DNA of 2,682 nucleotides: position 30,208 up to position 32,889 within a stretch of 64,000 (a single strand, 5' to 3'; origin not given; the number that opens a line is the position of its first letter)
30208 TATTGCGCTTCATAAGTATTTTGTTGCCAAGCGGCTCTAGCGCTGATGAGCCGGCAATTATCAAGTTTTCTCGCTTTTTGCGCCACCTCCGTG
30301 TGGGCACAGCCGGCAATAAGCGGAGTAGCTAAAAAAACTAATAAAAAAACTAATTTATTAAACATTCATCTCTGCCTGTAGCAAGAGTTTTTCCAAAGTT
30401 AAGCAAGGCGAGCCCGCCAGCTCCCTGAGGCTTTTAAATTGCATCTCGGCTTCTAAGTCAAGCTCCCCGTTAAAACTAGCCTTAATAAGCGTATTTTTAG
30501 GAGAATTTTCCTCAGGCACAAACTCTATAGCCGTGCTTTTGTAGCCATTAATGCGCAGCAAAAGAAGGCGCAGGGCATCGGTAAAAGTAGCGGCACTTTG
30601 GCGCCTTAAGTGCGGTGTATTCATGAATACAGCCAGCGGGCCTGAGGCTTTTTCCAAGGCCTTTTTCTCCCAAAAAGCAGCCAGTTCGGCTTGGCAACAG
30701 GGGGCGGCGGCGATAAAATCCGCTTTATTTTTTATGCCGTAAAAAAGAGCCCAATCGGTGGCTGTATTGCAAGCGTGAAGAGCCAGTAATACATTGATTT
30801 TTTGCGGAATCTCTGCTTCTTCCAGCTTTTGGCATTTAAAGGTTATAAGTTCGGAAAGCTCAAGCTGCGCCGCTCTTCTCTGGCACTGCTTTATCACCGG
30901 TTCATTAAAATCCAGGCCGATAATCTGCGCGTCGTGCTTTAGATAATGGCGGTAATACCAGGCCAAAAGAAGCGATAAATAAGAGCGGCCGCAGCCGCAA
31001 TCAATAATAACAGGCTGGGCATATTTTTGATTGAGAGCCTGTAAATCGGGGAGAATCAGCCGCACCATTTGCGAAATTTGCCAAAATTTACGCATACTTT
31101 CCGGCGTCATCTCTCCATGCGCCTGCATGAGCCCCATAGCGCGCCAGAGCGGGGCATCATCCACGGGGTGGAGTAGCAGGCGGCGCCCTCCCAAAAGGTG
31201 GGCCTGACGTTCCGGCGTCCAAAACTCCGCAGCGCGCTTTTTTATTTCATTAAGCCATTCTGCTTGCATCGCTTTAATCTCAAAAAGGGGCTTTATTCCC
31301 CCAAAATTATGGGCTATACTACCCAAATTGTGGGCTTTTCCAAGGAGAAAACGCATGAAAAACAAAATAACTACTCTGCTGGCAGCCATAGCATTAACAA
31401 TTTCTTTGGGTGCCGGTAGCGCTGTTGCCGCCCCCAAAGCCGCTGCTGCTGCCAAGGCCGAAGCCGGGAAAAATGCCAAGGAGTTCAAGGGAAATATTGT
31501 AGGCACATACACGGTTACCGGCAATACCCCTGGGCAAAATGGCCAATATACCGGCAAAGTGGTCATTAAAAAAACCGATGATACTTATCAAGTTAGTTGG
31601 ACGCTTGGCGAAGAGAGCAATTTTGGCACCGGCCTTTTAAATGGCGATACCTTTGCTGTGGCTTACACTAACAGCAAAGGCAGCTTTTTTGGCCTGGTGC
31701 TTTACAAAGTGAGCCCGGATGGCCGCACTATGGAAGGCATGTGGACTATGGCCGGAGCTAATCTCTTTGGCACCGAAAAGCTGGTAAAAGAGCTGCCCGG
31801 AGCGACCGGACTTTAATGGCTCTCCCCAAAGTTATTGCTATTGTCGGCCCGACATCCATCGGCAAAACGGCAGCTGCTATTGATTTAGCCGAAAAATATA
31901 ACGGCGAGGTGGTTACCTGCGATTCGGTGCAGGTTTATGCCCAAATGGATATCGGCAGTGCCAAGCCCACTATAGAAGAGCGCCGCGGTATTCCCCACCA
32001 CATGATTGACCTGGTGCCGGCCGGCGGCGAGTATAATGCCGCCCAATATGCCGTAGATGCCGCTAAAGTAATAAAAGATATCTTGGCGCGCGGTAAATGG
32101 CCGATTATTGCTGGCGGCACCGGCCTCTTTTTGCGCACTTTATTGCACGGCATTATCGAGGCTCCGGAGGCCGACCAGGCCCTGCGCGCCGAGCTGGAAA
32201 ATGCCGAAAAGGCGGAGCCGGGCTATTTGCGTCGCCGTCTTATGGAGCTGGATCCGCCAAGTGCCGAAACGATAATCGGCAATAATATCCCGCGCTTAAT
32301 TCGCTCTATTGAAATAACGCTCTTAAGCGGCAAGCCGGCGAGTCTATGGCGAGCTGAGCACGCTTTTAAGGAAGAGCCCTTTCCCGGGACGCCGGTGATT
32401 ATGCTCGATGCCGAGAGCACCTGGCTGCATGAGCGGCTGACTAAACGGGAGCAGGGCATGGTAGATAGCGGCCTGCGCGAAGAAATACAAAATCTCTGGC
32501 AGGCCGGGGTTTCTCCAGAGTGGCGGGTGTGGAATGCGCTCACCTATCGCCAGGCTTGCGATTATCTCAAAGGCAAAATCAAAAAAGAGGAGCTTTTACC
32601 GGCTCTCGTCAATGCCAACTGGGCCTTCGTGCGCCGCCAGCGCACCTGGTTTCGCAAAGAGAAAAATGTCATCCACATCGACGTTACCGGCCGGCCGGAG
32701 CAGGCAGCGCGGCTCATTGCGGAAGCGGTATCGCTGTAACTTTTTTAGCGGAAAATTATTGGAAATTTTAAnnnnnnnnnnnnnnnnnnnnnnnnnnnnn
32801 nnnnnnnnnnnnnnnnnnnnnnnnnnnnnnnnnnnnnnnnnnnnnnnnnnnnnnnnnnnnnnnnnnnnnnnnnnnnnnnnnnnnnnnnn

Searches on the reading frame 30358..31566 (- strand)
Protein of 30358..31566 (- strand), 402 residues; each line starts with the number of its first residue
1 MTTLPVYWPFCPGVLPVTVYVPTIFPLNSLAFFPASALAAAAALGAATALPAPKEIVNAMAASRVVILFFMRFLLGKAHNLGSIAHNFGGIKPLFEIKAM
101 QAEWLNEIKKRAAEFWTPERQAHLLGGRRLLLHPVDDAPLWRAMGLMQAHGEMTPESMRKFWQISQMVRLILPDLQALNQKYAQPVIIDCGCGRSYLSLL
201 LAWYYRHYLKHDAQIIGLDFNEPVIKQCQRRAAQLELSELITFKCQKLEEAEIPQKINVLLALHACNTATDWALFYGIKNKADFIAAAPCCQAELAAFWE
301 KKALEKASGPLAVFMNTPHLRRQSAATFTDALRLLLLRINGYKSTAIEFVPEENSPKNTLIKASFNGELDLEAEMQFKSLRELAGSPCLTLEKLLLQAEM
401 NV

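Call 20: search_protein_families(library=pfam, proteins=[window:30358-31566:-], max_evalue=0.00001)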
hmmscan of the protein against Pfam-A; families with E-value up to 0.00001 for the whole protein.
window:30358-31566:- (402 aa): 3 families
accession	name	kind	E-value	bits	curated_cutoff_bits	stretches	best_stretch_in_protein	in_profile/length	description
PF13679.12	Methyltransf_32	-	8.5e-33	113.8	27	1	159-296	1-141/143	Methyltransferase domain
PF13847.12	Methyltransf_31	-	1.3e-10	41.5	27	1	186-295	6-118/145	Methyltransferase domain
PF13649.12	Methyltransf_25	-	2.2e-06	28.7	27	1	187-265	1-73/97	Methyltransferase domain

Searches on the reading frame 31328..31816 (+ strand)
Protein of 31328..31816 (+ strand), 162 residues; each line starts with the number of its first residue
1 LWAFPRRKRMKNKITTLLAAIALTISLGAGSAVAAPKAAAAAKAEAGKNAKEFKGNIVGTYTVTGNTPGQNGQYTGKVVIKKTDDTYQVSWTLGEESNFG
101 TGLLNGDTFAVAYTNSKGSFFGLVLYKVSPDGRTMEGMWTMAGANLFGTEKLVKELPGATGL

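Call 20: search_protein_families(library=pfam, proteins=[window:31328-31816:+], max_evalue=0.00001)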
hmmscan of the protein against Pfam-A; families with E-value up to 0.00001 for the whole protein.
window:31328-31816:+ (162 aa): 0 families

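Call 73: search_protein_families(library=ncbifam, proteins=[window:31328-31816:+], max_evalue=0.001)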
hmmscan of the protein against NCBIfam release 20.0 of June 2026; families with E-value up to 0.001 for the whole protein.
window:31328-31816:+ (162 aa): 1 family
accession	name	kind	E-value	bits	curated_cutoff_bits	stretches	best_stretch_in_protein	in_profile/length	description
NF050085.1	LIC10280_fam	exception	4.1e-13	49.5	100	1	57-141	1-78/85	LIC10280 family protein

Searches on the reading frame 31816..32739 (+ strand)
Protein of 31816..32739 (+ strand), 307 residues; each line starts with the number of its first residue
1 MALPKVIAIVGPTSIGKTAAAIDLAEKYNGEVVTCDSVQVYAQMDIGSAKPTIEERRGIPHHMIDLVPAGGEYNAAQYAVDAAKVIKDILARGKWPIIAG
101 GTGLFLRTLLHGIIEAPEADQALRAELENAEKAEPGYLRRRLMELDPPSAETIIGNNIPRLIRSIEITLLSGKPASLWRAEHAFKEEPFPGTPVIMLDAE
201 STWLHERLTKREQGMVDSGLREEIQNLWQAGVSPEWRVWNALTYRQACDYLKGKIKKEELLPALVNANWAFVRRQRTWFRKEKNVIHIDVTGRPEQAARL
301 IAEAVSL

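Call 34: search_protein_families(library=pfam, proteins=[window:31816-32739:+], max_evalue=0.001)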
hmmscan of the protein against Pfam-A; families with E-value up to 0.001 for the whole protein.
window:31816-32739:+ (307 aa): 2 families
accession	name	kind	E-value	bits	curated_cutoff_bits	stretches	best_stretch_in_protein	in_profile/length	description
PF01715.23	IPPT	-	1.3e-69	235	23.6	1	39-282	1-243/243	IPP transferase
PF01745.22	IPT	-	9.7e-12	45.2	20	1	5-59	2-56/233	Isopentenyl transferase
